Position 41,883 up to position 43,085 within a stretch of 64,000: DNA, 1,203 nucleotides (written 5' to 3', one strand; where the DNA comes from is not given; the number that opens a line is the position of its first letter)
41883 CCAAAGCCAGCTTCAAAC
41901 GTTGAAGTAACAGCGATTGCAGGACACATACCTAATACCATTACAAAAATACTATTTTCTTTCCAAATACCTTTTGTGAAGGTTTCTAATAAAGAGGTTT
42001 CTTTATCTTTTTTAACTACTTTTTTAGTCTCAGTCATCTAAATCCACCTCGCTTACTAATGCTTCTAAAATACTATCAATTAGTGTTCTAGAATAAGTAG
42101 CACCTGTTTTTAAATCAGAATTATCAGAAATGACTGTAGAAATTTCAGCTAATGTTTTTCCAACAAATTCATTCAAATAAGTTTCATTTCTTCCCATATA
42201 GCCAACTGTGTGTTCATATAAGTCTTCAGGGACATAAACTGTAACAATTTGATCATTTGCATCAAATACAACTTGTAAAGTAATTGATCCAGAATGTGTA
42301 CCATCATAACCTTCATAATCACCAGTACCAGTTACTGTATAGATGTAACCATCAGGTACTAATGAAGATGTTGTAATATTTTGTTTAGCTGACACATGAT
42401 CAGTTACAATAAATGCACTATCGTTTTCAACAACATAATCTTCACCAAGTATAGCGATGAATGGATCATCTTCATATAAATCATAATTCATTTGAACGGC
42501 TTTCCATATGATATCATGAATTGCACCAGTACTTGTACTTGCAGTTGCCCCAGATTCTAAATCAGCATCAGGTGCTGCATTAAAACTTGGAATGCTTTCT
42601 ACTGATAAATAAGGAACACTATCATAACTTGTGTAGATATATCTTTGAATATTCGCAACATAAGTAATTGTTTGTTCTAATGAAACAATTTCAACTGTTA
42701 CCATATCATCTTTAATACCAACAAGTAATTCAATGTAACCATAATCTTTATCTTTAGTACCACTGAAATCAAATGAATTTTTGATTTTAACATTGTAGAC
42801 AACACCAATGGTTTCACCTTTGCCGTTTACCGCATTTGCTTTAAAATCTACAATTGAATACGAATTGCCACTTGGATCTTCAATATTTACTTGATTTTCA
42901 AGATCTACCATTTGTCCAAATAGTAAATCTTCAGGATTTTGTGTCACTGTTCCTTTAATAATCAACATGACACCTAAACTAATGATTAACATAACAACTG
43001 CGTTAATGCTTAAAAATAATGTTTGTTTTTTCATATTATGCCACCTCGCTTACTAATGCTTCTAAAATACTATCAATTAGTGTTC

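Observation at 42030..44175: Two tandem RnfG paralogues, each with two FMN-binding modules: four predicted extracytoplasmic flavinylation sites in one rnf operon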

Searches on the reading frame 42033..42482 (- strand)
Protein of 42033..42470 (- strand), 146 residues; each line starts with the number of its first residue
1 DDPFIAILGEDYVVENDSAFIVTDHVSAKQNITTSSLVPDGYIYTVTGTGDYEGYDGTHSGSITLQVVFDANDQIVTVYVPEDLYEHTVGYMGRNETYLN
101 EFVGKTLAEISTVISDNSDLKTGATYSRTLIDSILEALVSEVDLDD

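Call 6: search_protein_families(library=pfam, proteins=[window:42033-42470:-], max_evalue=10)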
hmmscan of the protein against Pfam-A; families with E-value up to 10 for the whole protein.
seq(146 aa): 1 family
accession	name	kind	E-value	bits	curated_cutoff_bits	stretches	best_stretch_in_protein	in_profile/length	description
PF04205.19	FMN_bind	-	0.013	16.6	22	1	60-134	3-71/77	FMN-binding domain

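Call 43: search_solved_structures(query=A4, max_evalue=10, show_alignments=2)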
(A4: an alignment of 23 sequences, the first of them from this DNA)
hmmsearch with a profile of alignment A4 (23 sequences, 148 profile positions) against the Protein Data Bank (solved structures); distinct sequences matched with E-value up to 10: 13.
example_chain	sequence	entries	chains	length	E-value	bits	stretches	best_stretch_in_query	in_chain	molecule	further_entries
2df7_A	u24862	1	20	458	0.0015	21.9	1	36-128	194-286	structural polyprotein VP2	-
1wce_A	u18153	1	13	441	0.016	18.5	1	36-128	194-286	MAJOR STRUCTURAL PROTEIN VP2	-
1wcd_J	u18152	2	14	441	0.017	18.5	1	36-128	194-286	MAJOR STRUCTURAL PROTEIN VP2 | Structural polyprotein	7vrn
3fbm_A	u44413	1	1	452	0.024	18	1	36-128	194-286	Polyprotein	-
2gsy_A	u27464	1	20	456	0.024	18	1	36-128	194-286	polyprotein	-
5bv6_A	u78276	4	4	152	0.11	15.8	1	35-107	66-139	cGMP-dependent protein kinase 2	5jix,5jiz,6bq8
4q9w_A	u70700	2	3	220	0.27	14.6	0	7-48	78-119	GFP-like fluorescent chromoprotein cFP484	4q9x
4r6d_A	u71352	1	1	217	0.27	14.5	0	7-48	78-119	GFP-like fluorescent chromoprotein cFP484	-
6qso_A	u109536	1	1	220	0.28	14.5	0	7-48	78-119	GFP-like fluorescent chromoprotein cFP484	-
6qsl_A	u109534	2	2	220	0.28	14.5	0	7-48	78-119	GFP-like fluorescent chromoprotein cFP484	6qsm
7vrp_A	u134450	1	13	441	0.32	14.3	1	36-127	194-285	Structural polyprotein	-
2otb_A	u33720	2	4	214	0.99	12.7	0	7-53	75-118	GFP-like fluorescent chromoprotein cFP484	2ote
2hqk_A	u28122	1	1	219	1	12.6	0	7-53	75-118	Cyan fluorescent chromoprotein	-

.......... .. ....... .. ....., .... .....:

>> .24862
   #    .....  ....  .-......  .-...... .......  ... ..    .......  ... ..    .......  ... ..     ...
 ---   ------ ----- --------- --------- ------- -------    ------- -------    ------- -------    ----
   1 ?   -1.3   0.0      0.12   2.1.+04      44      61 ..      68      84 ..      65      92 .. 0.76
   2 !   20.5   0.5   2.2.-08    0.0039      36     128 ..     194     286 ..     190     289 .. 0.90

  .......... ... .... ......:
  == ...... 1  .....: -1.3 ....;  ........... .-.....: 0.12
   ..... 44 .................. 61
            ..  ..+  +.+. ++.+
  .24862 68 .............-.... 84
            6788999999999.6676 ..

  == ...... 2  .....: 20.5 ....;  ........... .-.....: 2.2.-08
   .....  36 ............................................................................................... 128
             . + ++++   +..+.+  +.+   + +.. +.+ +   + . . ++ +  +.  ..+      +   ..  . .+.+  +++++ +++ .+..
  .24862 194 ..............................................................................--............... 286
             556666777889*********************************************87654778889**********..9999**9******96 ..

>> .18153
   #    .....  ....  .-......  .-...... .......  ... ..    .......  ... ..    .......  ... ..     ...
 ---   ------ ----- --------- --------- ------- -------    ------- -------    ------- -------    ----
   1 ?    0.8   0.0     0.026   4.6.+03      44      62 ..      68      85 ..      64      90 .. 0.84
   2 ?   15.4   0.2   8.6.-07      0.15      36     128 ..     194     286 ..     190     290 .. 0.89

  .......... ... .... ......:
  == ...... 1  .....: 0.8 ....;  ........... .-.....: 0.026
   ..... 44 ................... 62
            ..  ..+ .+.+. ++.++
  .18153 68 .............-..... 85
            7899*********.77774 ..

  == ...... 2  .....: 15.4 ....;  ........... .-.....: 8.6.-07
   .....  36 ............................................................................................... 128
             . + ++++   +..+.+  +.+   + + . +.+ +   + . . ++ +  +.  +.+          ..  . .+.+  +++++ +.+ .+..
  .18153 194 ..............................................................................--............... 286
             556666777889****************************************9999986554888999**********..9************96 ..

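Call 56: search_protein_representatives(alignment_id=A4)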
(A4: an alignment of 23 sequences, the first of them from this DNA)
Query: 23 sequences, 148 profile positions. Proteins with E-value up to 0.001 (for the whole library): 396; up to 1e-10: 207; up to 1e-30: 53. The best 150 are listed.
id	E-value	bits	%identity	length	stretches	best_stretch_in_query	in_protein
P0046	1.3e-95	333.6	-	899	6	2-146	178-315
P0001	2.7e-78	277.4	-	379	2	5-147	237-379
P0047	4.2e-66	237.9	-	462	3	3-145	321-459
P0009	1.0e-65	236.6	-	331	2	2-147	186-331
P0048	2.9e-65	235.1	-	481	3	3-146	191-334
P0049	2.3e-61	222.5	-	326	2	3-145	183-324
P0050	2.3e-56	206.3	-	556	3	5-147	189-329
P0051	3.9e-56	205.5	-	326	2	4-147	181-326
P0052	1.3e-54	200.6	-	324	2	3-146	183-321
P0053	3.2e-51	189.6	-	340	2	5-142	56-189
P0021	6.7e-51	188.5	-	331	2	2-147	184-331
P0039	1.5e-50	187.4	-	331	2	3-145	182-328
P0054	1.1e-49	184.6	-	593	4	7-142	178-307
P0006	1.8e-49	183.9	-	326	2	3-146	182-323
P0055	2.0e-48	180.5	-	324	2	3-147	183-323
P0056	1.2e-47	177.9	-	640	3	4-146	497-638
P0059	8.9e-43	162.2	-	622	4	6-140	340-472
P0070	4.2e-38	147.0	-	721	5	6-144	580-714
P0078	1.7e-35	138.5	-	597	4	6-145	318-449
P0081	1.7e-34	135.3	-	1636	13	63-146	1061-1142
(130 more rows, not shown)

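Call 58: find_encoding_contigs(protein=P0046, flank=8000, max_places=2)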
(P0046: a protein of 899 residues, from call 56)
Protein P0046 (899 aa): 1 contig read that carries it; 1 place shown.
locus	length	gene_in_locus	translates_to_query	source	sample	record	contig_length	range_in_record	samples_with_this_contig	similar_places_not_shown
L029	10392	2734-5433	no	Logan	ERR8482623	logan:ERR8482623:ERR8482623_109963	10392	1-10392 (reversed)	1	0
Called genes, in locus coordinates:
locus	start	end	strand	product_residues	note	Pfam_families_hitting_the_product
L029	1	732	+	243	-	?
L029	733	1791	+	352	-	PF03116:NQR2_RnfD_RnfE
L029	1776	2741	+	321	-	-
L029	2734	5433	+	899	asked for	PF04205:FMN_bind (faint)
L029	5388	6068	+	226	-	PF02508:Rnf-Nqr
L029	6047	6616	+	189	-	PF02508:Rnf-Nqr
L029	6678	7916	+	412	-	PF02424:ApbE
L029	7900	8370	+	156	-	-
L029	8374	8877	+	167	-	PF07456:Hpre_diP_synt_I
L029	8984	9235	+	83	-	PF01197:Ribosomal_L31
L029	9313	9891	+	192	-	PF00265:TK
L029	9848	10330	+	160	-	PF00383:dCMP_cyt_deam_1, PF14437:MafB19-deam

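Call 59: find_encoding_contigs(protein=P0053, flank=8000, max_places=2)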
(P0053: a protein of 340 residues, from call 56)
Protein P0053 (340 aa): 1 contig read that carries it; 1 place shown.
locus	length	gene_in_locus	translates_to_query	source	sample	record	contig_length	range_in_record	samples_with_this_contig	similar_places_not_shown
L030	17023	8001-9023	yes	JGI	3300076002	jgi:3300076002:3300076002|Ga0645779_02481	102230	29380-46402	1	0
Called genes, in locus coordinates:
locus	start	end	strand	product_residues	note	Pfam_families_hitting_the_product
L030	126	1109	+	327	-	PF02661:Fic, PF21247:Fic-like_C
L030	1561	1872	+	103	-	-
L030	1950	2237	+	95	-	PF02604:PhdYeFM_antitox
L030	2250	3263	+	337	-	PF13310:Virulence_RhuM, PF02661:Fic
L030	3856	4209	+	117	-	PF01909:NTP_transf_2, PF18765:Polbeta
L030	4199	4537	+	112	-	PF01934:HepT-like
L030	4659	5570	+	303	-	PF00248:Aldo_ket_red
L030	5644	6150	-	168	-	PF01965:DJ-1_PfpI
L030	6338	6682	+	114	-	-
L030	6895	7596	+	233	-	-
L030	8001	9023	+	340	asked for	-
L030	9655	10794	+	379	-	PF00005:ABC_tran, PF13304:AAA_21 (faint)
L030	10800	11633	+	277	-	PF00528:BPD_transp_1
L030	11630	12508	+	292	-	PF00528:BPD_transp_1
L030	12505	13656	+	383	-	PF01547:SBP_bac_1, PF13531:SBP_bac_11, PF13416:SBP_bac_8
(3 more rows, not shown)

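Call 63: search_protein_families(library=pfam, proteins=[P0046, P0047, P0048, P0050, P0056, P0053, P0054, P0059, P0070, P0081], max_evalue=0.01)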
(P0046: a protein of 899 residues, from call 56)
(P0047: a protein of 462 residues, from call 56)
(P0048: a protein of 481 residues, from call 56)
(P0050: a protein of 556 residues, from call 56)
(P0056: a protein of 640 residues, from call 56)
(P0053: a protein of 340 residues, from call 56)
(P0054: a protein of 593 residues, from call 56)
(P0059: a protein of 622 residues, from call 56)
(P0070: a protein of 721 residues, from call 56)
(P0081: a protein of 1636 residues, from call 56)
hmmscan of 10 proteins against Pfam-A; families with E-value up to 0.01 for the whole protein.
P0046 (899 aa): 1 family
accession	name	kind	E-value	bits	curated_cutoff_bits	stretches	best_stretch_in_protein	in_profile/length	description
PF04205.19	FMN_bind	-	8.6e-08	33.2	22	0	234-307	1-71/77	FMN-binding domain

P0047 (462 aa): 1 family
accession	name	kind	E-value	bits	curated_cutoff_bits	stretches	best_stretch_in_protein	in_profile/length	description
PF04205.19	FMN_bind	-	4e-07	31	22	0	98-168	3-74/77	FMN-binding domain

P0048 (481 aa): 1 family
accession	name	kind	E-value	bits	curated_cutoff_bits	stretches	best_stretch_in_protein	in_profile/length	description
PF21005.3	MCEL_GT_OB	-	0.0013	19.2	27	1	206-266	32-91/138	mRNA-capping enzyme catalytic subunit, GTase, OB fold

P0050 (556 aa): 2 families
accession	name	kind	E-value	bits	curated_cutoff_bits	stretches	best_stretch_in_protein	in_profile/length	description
PF16403.11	Bact_surface_Ig-like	-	9.8e-08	32.4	27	1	342-410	7-71/71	Bacterial surface protein, Ig-like domain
PF18981.6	InlK_D3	-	0.0036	17.8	25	0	358-410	26-75/75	Internalin K domain (D3/D4)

P0056 (640 aa): 5 families
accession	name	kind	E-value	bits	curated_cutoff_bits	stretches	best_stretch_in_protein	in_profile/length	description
PF16403.11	Bact_surface_Ig-like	-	7.7e-15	55.2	27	2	198-266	7-71/71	Bacterial surface protein, Ig-like domain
PF05345.18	He_PIG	-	4e-05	24.4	24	0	239-266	68-95/96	Putative Ig domain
PF22352.2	K319L-like_PKD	-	8.5e-05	22.9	27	0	240-266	58-84/84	K319L-like, PKD domain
PF07948.16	Nairovirus_GP38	-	0.0069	16.4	25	0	239-272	195-228/243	Nairovirus GP38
PF18981.6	InlK_D3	-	0.0098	16.4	25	0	462-491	43-73/75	Internalin K domain (D3/D4)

P0053 (340 aa): 1 family
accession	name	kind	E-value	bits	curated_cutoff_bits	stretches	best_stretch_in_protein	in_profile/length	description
PF04205.19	FMN_bind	-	0.00048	21.2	22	0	257-310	1-65/77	FMN-binding domain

P0054 (593 aa): 1 family
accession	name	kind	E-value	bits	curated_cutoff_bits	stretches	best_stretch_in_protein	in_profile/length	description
PF04205.19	FMN_bind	-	0.00019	22.5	22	0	94-153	4-66/77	FMN-binding domain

P0059 (622 aa): 2 families
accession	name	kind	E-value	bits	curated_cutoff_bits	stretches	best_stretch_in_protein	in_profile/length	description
PF04205.19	FMN_bind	-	2.4e-13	50.9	22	1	109-178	3-74/77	FMN-binding domain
PF03544.19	TonB_C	-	8.1e-05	23.4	24.6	0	105-144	11-50/79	Gram-negative bacterial TonB protein C-terminal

P0070 (721 aa): 1 family
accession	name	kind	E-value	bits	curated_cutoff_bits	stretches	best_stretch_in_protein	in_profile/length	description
PF04205.19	FMN_bind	-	7.6e-10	39.7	22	0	639-711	5-74/77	FMN-binding domain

P0081 (1636 aa): 4 families
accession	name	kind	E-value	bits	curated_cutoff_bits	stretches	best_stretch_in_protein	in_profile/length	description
PF04205.19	FMN_bind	-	1.1e-147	481.5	22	13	1063-1139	3-76/77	FMN-binding domain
PF00879.23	Defensin_propep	-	2.1e-05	25.1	23.6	0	472-506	15-49/51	Defensin propeptide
PF03544.19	TonB_C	-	0.00062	20.6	24.6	0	1066-1099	18-51/79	Gram-negative bacterial TonB protein C-terminal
PF17892.7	Cadherin_5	-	0.0017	18.6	26.5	0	424-468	46-90/98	Cadherin-like domain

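Call 83: find_encoding_contigs(protein=P0070, flank=8000, max_places=1)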
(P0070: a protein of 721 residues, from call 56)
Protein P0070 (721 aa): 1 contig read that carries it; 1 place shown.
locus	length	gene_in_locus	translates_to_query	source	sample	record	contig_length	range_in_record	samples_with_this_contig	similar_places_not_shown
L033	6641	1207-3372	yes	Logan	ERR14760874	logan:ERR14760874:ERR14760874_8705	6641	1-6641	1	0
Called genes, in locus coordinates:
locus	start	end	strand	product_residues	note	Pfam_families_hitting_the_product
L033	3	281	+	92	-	?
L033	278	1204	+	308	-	PF04205:FMN_bind (faint)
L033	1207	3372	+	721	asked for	PF04205:FMN_bind (faint)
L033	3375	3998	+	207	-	PF02508:Rnf-Nqr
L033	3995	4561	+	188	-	-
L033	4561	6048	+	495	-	PF02424:ApbE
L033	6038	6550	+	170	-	PF07456:Hpre_diP_synt_I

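Call 84: find_encoding_contigs(protein=P0054, flank=8000, max_places=1)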
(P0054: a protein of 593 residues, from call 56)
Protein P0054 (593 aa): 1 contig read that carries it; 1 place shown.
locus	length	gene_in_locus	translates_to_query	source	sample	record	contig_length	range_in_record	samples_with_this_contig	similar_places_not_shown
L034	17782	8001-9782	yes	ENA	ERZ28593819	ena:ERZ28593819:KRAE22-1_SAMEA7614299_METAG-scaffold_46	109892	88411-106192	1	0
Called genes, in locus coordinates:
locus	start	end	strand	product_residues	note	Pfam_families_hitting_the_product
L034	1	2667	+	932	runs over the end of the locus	PF09479:Flg_new (weak), PF01510:Amidase_2 (weak)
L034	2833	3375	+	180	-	PF00719:Pyrophosphatase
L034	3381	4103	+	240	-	PF20772:TACO1_YebC_N, PF01709:Transcrip_reg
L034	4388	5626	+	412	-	PF00464:SHMT, PF00155:Aminotran_1_2 (weak)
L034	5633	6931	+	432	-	PF13375:RnfC_N, PF01512:Complex1_51K, PF00037:Fer4 (faint), PF12838:Fer4_7 (weak), PF13187:Fer4_9 (weak), PF13237:Fer4_10 (weak), PF13534:Fer4_17 (weak), PF14697:Fer4_21 (weak), +2 more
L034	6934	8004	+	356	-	PF03116:NQR2_RnfD_RnfE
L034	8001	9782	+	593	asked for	PF04205:FMN_bind (faint)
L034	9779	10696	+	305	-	-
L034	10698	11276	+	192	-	PF02508:Rnf-Nqr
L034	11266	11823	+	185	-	-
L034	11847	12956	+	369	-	PF02424:ApbE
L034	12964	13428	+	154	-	PF07009:NusG_II (faint)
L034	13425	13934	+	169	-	PF12822:ECF_trnsprt (weak), PF07456:Hpre_diP_synt_I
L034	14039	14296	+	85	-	PF01197:Ribosomal_L31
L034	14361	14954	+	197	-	PF00265:TK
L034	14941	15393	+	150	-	PF00383:dCMP_cyt_deam_1, PF14437:MafB19-deam, PF14439:Bd3614-deam (faint)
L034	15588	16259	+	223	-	-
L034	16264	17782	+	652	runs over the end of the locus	PF00456:Transketolase_N, PF13292:DXP_synthase_N (faint), PF02779:Transket_pyr, PF02780:Transketolase_C (faint), PF22613:Transketolase_C_1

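Call 85: find_encoding_contigs(protein=P0059, flank=8000, max_places=1)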
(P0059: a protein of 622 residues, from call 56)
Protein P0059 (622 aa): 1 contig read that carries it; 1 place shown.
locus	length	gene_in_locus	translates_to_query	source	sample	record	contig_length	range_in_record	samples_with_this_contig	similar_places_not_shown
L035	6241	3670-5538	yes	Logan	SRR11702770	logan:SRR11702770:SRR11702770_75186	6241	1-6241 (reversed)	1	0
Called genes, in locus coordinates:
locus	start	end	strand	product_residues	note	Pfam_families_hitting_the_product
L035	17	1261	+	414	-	PF00464:SHMT, PF00155:Aminotran_1_2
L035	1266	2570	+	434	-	PF13375:RnfC_N, PF01512:Complex1_51K, PF10531:SLBB, PF12838:Fer4_7 (weak), PF13183:Fer4_8 (weak), PF13237:Fer4_10, PF13534:Fer4_17 (weak), PF14697:Fer4_21 (weak), +5 more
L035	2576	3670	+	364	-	PF03116:NQR2_RnfD_RnfE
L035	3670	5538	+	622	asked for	PF04205:FMN_bind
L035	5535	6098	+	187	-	-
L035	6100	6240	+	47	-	?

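Call 88: find_encoding_contigs(protein=P0078, flank=8000, max_places=1)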
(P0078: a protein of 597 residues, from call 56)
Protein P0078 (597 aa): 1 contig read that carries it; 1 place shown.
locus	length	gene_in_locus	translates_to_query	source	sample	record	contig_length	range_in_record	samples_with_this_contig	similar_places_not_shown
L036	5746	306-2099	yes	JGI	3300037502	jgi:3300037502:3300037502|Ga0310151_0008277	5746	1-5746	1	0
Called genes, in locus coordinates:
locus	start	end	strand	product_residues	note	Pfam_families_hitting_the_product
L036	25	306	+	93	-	PF04205:FMN_bind (weak)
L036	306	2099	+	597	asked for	PF04205:FMN_bind (faint)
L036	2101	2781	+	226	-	PF02508:Rnf-Nqr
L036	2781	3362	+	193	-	PF02508:Rnf-Nqr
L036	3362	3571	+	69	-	-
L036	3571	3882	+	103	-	PF04060:FeS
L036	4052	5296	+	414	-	PF02424:ApbE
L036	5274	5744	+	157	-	?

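Call 89: find_encoding_contigs(protein=P0048, flank=8000, max_places=1)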
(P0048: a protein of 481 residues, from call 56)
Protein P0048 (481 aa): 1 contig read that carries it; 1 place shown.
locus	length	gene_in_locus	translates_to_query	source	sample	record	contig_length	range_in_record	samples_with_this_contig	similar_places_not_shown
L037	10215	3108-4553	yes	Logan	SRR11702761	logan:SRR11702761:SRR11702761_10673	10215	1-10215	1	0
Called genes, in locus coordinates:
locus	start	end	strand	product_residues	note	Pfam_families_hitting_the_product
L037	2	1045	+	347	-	?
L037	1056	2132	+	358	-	PF03116:NQR2_RnfD_RnfE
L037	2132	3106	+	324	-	-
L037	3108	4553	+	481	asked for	-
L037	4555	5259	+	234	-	PF02508:Rnf-Nqr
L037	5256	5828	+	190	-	PF02508:Rnf-Nqr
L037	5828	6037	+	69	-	-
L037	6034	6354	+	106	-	PF04060:FeS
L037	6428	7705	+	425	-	PF02424:ApbE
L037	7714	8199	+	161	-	PF07009:NusG_II (weak)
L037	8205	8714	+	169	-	PF07456:Hpre_diP_synt_I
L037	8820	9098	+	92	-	PF01197:Ribosomal_L31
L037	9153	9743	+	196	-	PF00265:TK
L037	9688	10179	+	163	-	PF00383:dCMP_cyt_deam_1, PF14437:MafB19-deam, PF14439:Bd3614-deam (weak)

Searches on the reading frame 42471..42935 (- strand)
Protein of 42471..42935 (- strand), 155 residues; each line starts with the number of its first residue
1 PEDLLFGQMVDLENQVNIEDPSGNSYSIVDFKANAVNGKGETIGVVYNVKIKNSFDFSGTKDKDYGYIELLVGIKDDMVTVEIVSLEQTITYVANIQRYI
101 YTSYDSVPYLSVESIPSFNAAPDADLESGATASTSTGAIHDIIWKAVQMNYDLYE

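Call 6: search_protein_families(library=pfam, proteins=[window:42471-42935:-], max_evalue=10)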
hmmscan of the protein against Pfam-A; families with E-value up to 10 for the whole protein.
seq(155 aa): 0 families

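Call 44: search_solved_structures(query=A5, max_evalue=10, show_alignments=1)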
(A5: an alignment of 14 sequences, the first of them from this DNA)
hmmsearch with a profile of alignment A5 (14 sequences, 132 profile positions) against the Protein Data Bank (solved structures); distinct sequences matched with E-value up to 10: 0.
